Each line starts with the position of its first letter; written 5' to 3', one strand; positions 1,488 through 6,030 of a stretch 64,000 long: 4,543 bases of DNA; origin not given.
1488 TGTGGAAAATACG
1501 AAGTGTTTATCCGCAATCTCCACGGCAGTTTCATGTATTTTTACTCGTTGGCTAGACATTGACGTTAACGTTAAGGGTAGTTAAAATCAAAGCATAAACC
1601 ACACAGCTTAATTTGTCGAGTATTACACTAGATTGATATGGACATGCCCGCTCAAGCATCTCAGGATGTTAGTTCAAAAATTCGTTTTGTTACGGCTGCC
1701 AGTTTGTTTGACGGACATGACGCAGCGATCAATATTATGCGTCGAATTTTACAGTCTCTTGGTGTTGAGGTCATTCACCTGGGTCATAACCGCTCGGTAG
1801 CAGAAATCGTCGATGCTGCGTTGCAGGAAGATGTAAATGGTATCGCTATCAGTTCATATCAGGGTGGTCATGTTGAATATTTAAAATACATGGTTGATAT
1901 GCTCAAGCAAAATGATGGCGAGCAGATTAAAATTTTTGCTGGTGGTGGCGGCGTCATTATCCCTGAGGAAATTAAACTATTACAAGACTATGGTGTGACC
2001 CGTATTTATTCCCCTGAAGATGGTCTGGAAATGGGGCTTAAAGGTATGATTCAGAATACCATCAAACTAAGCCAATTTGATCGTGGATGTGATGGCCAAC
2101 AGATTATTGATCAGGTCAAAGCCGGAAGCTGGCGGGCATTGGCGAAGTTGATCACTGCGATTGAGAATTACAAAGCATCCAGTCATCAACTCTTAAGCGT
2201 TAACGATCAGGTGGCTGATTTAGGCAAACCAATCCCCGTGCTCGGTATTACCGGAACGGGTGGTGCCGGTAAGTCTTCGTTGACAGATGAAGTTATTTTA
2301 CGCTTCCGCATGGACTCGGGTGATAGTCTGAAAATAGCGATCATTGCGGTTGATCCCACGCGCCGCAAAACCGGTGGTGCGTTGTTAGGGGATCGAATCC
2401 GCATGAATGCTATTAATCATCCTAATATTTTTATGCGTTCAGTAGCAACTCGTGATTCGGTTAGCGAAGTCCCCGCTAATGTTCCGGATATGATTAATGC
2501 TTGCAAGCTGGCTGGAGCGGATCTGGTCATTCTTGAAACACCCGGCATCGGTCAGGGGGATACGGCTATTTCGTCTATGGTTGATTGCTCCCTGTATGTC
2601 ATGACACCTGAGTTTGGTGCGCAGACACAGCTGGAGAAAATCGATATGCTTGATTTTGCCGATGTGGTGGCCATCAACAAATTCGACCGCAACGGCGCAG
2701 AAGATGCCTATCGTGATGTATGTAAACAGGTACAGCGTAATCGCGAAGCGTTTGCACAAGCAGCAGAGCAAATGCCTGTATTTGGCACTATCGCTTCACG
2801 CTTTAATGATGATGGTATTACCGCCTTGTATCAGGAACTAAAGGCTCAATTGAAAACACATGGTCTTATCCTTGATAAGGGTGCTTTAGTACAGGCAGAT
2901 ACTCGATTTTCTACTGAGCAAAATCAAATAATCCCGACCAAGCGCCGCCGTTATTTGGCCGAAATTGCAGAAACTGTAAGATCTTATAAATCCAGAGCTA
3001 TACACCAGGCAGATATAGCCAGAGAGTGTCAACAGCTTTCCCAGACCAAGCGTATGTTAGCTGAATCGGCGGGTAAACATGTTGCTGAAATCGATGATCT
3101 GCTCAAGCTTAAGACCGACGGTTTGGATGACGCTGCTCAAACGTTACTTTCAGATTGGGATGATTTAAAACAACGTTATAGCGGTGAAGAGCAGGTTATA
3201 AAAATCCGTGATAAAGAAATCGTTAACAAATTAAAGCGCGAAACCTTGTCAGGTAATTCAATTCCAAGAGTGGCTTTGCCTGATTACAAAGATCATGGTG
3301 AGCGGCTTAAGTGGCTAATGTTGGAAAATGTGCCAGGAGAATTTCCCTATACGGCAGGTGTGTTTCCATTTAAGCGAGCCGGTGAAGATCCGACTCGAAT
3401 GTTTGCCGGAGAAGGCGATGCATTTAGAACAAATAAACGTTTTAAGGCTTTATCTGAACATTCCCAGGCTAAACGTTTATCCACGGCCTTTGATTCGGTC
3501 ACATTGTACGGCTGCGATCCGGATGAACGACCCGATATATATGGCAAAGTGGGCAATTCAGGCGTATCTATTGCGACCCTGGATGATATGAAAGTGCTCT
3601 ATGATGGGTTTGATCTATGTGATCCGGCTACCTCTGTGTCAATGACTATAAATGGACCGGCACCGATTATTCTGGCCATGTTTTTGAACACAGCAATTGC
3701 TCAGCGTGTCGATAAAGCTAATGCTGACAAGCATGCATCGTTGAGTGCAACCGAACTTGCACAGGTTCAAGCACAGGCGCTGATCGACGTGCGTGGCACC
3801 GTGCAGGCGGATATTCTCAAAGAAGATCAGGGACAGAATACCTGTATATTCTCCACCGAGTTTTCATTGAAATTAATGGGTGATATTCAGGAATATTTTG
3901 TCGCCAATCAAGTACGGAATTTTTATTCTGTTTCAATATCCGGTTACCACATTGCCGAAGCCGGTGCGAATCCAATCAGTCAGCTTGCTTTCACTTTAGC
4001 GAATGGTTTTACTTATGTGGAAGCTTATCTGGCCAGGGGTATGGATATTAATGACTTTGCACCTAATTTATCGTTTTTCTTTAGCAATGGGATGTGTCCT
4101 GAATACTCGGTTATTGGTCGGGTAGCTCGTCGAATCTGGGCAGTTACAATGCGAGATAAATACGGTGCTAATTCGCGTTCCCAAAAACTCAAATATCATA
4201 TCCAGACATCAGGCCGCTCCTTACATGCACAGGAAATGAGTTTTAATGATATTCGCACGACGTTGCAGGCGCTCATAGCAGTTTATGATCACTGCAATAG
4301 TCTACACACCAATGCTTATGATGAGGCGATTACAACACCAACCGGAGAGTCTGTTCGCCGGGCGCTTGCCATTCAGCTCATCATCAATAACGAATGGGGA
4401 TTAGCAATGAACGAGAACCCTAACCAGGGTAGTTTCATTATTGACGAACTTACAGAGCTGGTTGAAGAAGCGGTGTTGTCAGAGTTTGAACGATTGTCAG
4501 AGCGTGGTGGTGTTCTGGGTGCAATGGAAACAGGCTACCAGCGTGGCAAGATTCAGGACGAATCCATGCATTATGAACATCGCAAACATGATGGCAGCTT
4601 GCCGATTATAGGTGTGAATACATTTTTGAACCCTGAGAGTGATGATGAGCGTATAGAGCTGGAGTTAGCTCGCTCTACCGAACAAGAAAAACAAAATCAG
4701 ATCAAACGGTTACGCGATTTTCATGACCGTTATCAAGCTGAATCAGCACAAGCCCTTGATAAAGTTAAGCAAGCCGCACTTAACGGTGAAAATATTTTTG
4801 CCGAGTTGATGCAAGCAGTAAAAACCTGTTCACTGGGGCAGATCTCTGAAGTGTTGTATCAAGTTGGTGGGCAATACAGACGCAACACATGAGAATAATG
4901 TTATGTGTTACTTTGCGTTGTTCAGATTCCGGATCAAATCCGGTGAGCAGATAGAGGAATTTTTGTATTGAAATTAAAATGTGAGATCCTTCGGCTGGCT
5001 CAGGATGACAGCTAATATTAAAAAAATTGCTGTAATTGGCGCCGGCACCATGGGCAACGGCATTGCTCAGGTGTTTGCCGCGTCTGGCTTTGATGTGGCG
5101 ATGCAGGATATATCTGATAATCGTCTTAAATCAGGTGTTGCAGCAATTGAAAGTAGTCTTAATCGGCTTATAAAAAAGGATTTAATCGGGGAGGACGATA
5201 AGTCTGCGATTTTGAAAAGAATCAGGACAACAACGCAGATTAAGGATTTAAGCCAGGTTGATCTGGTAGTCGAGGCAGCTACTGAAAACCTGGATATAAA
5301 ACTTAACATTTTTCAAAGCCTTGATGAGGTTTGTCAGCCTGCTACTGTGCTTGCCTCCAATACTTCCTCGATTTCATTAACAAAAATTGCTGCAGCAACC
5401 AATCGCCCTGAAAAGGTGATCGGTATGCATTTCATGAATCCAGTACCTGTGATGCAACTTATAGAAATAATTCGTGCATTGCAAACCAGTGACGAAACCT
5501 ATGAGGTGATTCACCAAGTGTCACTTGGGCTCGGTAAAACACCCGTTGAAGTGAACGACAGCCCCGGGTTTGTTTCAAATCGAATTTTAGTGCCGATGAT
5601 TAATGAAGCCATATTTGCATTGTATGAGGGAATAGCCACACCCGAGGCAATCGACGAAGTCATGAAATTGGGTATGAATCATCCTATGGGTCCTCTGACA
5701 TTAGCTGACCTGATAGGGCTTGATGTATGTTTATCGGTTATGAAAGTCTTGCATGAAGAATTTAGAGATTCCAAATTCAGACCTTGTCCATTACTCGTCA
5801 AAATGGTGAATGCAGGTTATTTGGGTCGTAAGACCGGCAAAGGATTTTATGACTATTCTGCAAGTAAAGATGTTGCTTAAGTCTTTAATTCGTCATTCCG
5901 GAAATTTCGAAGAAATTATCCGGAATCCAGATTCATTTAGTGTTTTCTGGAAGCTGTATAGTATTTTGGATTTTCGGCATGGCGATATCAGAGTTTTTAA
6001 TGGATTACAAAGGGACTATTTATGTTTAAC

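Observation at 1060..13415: Fused B12-dependent mutase IcmF and hbd embedded at the head of the LiuR-controlled leucine/isovalerate operon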

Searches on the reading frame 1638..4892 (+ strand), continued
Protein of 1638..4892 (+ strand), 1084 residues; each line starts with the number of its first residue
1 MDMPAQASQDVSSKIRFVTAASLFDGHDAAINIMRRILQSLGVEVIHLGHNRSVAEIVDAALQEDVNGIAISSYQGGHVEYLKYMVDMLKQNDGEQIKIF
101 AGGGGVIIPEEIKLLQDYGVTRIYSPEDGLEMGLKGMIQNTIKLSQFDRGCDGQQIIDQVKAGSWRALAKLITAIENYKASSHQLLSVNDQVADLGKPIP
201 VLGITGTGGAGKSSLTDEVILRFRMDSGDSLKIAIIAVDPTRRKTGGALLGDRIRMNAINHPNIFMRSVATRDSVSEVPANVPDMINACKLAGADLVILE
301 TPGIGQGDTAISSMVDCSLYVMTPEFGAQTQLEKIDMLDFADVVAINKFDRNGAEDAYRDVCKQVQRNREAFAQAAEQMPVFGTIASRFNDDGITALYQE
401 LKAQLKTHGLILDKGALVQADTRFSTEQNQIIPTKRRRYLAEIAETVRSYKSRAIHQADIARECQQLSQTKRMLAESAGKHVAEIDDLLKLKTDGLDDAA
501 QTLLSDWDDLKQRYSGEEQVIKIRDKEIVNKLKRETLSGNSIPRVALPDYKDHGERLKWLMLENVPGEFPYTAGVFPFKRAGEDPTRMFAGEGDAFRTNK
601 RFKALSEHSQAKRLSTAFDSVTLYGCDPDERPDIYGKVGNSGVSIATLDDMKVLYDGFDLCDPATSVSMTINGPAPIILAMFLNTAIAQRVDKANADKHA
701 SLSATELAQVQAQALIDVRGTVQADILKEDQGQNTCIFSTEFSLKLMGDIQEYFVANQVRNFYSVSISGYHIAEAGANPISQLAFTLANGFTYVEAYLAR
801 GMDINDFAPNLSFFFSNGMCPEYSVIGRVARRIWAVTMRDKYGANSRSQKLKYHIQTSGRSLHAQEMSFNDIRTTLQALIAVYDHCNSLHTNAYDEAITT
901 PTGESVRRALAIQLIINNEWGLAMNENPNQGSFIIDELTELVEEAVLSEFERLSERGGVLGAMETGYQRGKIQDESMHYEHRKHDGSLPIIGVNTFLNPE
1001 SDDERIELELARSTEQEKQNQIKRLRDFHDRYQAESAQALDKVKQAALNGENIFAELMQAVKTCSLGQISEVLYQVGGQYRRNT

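Call 37: find_encoding_contigs(protein=P0009, flank=10000, max_places=1)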
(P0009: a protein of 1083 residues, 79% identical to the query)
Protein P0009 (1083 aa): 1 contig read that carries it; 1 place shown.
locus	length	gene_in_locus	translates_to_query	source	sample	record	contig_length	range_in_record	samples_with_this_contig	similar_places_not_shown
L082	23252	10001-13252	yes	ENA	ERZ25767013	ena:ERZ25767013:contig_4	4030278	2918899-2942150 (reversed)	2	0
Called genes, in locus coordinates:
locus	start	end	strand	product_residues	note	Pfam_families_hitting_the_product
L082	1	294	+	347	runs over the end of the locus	PF02515:CoA_transf_3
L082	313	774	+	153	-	PF03061:4HBT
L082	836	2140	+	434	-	PF00465:Fe-ADH, PF13685:Fe-ADH_2, PF25137:ADH_Fe_C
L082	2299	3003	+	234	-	PF03649:UPF0014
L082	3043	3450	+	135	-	PF00293:NUDIX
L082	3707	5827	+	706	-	PF26550:Tricorn_2nd (faint), PF07676:PD40 (faint), PF26549:Tricorn_N (faint)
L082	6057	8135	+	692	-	PF07676:PD40 (faint), PF26549:Tricorn_N (faint)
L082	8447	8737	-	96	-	PF07045:DUF1330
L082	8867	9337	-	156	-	-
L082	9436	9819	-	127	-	PF00376:MerR, PF13411:MerR_1, PF09278:MerR-DNA-bind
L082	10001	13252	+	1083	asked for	PF02310:B12-binding, PF03308:MeaB, PF01642:MM_CoA_mutase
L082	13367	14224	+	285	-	PF02737:3HCDH_N, PF00725:3HCDH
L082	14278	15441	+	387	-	PF02771:Acyl-CoA_dh_N, PF02770:Acyl-CoA_dh_M, PF00441:Acyl-CoA_dh_1, PF08028:Acyl-CoA_dh_2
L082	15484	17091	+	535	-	PF01039:Carboxyl_trans, PF03255:ACCA (weak)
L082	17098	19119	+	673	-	PF00289:Biotin_carb_N, PF02222:ATP-grasp, PF02786:CPSase_L_D2, PF07478:Dala_Dala_lig_C (weak), PF02785:Biotin_carb_C, PF21139:BT_MCC_alpha, PF25919:BSH_CusB (faint), PF00364:Biotin_lipoyl, +2 more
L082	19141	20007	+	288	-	PF00682:HMGL-like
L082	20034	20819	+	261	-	PF00378:ECH_1, PF16113:ECH_2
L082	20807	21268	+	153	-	PF13404:HTH_AsnC-type, PF13412:HTH_24, PF01037:AsnC_trans_reg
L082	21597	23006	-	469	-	PF00884:Sulfatase, PF16347:SGSH_C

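Call 38: find_encoding_contigs(protein=P0013, flank=10000, max_places=1)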
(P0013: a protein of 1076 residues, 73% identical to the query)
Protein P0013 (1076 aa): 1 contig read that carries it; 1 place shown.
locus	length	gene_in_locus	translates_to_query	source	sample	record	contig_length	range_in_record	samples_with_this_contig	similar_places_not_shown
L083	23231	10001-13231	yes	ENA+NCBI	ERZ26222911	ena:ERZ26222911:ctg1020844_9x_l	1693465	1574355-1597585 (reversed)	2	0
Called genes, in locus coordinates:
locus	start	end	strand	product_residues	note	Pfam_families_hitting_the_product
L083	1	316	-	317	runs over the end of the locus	PF00126:HTH_1, PF03466:LysR_substrate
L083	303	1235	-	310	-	PF04261:Dyp_perox_N, PF20628:Dyp_perox_C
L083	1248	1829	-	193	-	PF12007:DUF3501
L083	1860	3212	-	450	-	PF02754:CCG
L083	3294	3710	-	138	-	PF00210:Ferritin (faint), PF02915:Rubrerythrin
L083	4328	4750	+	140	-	PF01152:Bac_globin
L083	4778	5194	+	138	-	PF01230:HIT (weak)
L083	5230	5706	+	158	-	PF07386:DUF1499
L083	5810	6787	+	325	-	PF00226:DnaJ, PF01556:DnaJ_C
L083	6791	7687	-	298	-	-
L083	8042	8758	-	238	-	PF00005:ABC_tran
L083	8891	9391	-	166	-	PF01243:PNPOx_N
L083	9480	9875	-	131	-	PF00376:MerR, PF13411:MerR_1, PF09278:MerR-DNA-bind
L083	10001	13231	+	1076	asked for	PF02310:B12-binding, PF03308:MeaB, PF02492:cobW (faint), PF01642:MM_CoA_mutase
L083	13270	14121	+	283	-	PF02737:3HCDH_N, PF00725:3HCDH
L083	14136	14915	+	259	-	PF00378:ECH_1, PF16113:ECH_2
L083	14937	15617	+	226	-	PF00702:Hydrolase, PF13419:HAD_2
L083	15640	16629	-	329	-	PF08240:ADH_N, PF00107:ADH_zinc_N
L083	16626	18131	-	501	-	PF00501:AMP-binding, PF13193:AMP-binding_C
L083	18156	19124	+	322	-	PF00378:ECH_1, PF16113:ECH_2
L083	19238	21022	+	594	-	PF02771:Acyl-CoA_dh_N, PF02770:Acyl-CoA_dh_M, PF00441:Acyl-CoA_dh_1, PF22924:ACOX_C_alpha1, PF12806:Acyl-CoA_dh_C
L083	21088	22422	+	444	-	PF00753:Lactamase_B, PF12706:Lactamase_B_2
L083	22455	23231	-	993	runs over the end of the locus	PF05088:Bac_GDH_CD, PF00208:ELFV_dehydrog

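Call 39: find_encoding_contigs(protein=P0020, flank=10000, max_places=1)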
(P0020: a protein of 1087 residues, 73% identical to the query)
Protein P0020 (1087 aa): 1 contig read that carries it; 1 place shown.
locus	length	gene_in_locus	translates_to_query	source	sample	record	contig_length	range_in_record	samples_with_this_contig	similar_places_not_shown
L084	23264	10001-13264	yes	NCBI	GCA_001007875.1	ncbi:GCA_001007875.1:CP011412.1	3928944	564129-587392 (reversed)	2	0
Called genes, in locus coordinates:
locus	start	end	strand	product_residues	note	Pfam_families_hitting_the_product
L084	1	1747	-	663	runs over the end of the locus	PF00289:Biotin_carb_N, PF02222:ATP-grasp, PF02786:CPSase_L_D2, PF07478:Dala_Dala_lig_C, PF02785:Biotin_carb_C, PF21139:BT_MCC_alpha, PF00364:Biotin_lipoyl, PF25917:BSH_RND, +4 more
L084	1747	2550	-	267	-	PF00378:ECH_1, PF16113:ECH_2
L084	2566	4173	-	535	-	PF01039:Carboxyl_trans, PF03255:ACCA (weak), PF06833:MdcE (faint)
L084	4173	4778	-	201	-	PF01323:DSBA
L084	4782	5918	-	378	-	PF02771:Acyl-CoA_dh_N, PF02770:Acyl-CoA_dh_M, PF00441:Acyl-CoA_dh_1, PF08028:Acyl-CoA_dh_2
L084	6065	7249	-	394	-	PF00108:Thiolase_N, PF02803:Thiolase_C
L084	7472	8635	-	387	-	PF02771:Acyl-CoA_dh_N, PF02770:Acyl-CoA_dh_M, PF00441:Acyl-CoA_dh_1, PF08028:Acyl-CoA_dh_2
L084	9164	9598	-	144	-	PF00376:MerR, PF13411:MerR_1, PF09278:MerR-DNA-bind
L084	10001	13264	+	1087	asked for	PF02310:B12-binding, PF03308:MeaB, PF02492:cobW (weak), PF01642:MM_CoA_mutase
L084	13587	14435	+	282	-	PF02737:3HCDH_N, PF00725:3HCDH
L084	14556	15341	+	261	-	PF00378:ECH_1, PF16113:ECH_2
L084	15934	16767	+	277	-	PF00582:Usp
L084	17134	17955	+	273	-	PF13476:AAA_23 (faint), PF00005:ABC_tran, PF12399:BCA_ABC_TP_C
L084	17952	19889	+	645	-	PF00501:AMP-binding, PF23562:AMP-binding_C_3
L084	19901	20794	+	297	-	PF02653:BPD_transp_2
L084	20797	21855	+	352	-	PF02653:BPD_transp_2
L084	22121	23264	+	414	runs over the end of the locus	PF13458:Peripla_BP_6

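Call 58: list_cluster_members(proteins=[P0003, P0012, P0013, P0014, P0029, P0058])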
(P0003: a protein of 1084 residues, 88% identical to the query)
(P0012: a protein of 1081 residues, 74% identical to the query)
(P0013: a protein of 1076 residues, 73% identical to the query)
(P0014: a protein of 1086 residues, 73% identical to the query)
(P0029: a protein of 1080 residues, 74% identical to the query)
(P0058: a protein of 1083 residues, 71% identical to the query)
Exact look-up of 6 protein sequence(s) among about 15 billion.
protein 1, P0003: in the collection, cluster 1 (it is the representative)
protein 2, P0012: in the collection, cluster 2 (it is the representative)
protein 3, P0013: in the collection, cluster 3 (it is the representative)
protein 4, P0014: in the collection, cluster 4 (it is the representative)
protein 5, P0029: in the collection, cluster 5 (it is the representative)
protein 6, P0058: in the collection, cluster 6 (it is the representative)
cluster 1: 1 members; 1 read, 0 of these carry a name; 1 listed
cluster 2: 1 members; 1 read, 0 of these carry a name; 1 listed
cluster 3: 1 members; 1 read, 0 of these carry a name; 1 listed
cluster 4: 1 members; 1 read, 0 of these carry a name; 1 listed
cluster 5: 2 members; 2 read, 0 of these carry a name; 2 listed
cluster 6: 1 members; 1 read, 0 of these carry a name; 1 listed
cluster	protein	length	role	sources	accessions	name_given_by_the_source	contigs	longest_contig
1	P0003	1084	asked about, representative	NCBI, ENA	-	-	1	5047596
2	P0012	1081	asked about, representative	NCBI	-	-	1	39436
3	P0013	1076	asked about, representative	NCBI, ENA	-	-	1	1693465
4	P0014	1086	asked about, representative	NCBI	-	-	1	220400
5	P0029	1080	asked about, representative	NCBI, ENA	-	-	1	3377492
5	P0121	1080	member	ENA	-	-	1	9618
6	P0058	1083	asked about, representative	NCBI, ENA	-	-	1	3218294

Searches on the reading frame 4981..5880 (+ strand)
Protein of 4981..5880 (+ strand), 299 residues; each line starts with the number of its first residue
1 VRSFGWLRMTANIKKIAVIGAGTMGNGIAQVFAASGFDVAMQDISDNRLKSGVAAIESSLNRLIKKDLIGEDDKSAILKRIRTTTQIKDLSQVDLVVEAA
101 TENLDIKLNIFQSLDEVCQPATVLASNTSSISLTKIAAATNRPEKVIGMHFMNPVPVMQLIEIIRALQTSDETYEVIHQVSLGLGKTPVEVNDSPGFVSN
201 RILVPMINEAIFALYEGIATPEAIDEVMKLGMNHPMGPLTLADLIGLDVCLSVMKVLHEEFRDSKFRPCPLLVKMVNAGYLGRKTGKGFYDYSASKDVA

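Call 3: search_protein_families(library=ncbifam, proteins=[window:4981-5880:+])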
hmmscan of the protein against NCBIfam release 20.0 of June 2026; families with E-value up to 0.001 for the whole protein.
window:4981-5880:+ (299 aa): 29 families (the best 25 are shown)
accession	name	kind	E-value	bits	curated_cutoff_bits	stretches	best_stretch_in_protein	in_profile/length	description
NF004474.0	PRK05808.1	subfamily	1.4e-142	474.1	408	1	12-293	2-283/283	3-hydroxybutyryl-CoA dehydrogenase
NF005715.0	PRK07530.1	equivalog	1.5e-126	421.8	420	1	11-297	2-288/292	3-hydroxybutyryl-CoA dehydrogenase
NF006124.0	PRK08268.1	subfamily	7.4e-103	345.2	508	1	9-296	3-291/507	3-hydroxyacyl-CoA dehydrogenase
NF006722.0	PRK09260.1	equivalog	1.5e-100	336.2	429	1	13-296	2-285/289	3-hydroxyacyl-CoA dehydrogenase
NF005875.0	PRK07819.1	subfamily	7.1e-97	324.3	319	1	10-292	2-286/287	3-hydroxybutyryl-CoA dehydrogenase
TIGR02279.1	PaaC-3OHAcCoADH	equivalog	5.7e-86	289.3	669.4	1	11-297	3-290/503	3-hydroxyacyl-CoA dehydrogenase PaaH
NF004699.0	PRK06035.1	equivalog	2.2e-83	279.8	500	1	12-292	2-290/294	3-hydroxyacyl-CoA dehydrogenase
NF008727.0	PRK11730.1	equivalog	8.6e-75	252.4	870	1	10-296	310-596/717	fatty acid oxidation complex subunit alpha FadB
NF008363.0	PRK11154.1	equivalog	1.7e-71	241.4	869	1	10-294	306-588/708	fatty acid oxidation complex subunit alpha FadJ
TIGR02441.1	fa_ox_alpha_mit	equivalog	2e-68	231.1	964.65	1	11-296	333-617/737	fatty acid oxidation complex subunit alpha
NF006143.0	PRK08293.1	equivalog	1e-63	215.3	312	1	12-294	3-289/291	3-hydroxyacyl-CoA dehydrogenase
TIGR02440.1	FadJ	equivalog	1.4e-61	208.7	968.45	1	10-295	301-584/699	fatty acid oxidation complex subunit alpha FadJ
TIGR02437.1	FadB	equivalog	4.1e-60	203.9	933.55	1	11-296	311-596/714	fatty acid oxidation complex subunit alpha FadB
NF042925.1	FHMPC_DH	equivalog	1.5e-54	185.4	500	1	14-295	1-283/304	5-formyl-3-hydroxy-2-methylpyridine 4-carboxylate 5-dehydrogenase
NF006125.0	PRK08269.1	equivalog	1.8e-52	178.5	427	1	11-295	3-299/334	3-hydroxybutyryl-CoA dehydrogenase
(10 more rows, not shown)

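Call 4: search_protein_families(library=pfam, proteins=[window:4981-5880:+])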
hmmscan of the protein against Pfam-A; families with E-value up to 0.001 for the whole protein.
window:4981-5880:+ (299 aa): 4 families
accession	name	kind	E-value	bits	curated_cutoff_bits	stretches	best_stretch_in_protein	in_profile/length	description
PF02737.24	3HCDH_N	-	2.3e-65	220.3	22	1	15-193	1-179/180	3-hydroxyacyl-CoA dehydrogenase, NAD binding domain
PF00725.27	3HCDH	-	2.3e-39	134.2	22.1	1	196-292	1-97/97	3-hydroxyacyl-CoA dehydrogenase, C-terminal domain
PF03446.21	NAD_binding_2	-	0.00012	22.6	21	1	15-55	1-41/161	NAD binding domain of 6-phosphogluconate dehydrogenase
PF03721.20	UDPG_MGDP_dh_N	-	0.00024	21.2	27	1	14-67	1-58/187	UDP-glucose/GDP-mannose dehydrogenase family, NAD binding domain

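Call 67: search_solved_structures(query=window:5005-5880:+, max_evalue=1e-70)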
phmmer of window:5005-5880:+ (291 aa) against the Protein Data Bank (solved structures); distinct sequences matched with E-value up to 1e-70: 12.
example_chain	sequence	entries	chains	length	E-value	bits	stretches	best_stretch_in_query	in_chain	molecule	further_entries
6aa8_A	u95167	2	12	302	1.2e-106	359.2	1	4-285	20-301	3-hydroxybutyryl-CoA dehydrogenase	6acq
4kug_A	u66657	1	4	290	3.8e-106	357.6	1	6-288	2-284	3-hydroxybutyryl-CoA dehydrogenase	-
4kue_A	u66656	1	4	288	2.8e-105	354.7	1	6-286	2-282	3-hydroxybutyryl-CoA dehydrogenase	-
4r1n_A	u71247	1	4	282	4.8e-105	354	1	6-285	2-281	3-hydroxybutyryl-CoA dehydrogenase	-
4kuh_A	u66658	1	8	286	1.1e-104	352.8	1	6-285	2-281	3-hydroxybutyryl-CoA dehydrogenase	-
4pzc_A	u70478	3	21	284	9.9e-102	343.1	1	4-285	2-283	3-Hydroxyacyl-CoA dehydrogenase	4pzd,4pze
9fbd_A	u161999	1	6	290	5.9e-99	334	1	4-286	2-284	3-hydroxybutyryl-CoA dehydrogenase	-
3mog_A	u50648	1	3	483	5.9e-86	291.4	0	1-289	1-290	Probable 3-hydroxybutyryl-CoA dehydrogenase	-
9jhe_A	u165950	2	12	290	4.1e-82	278.8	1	7-288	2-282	3-hydroxyacyl-CoA dehydrogenase, NAD binding domain protein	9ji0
9jhy_C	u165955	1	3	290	8.7e-82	277.7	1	7-288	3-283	3-hydroxyacyl-CoA dehydrogenase, NAD binding domain protein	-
9jhz_C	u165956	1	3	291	8.8e-82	277.7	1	7-288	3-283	3-hydroxyacyl-CoA dehydrogenase, NAD binding domain protein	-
9w15_B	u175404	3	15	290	2.2e-81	276.4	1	7-288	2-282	3-hydroxyacyl-CoA dehydrogenase, NAD binding domain protein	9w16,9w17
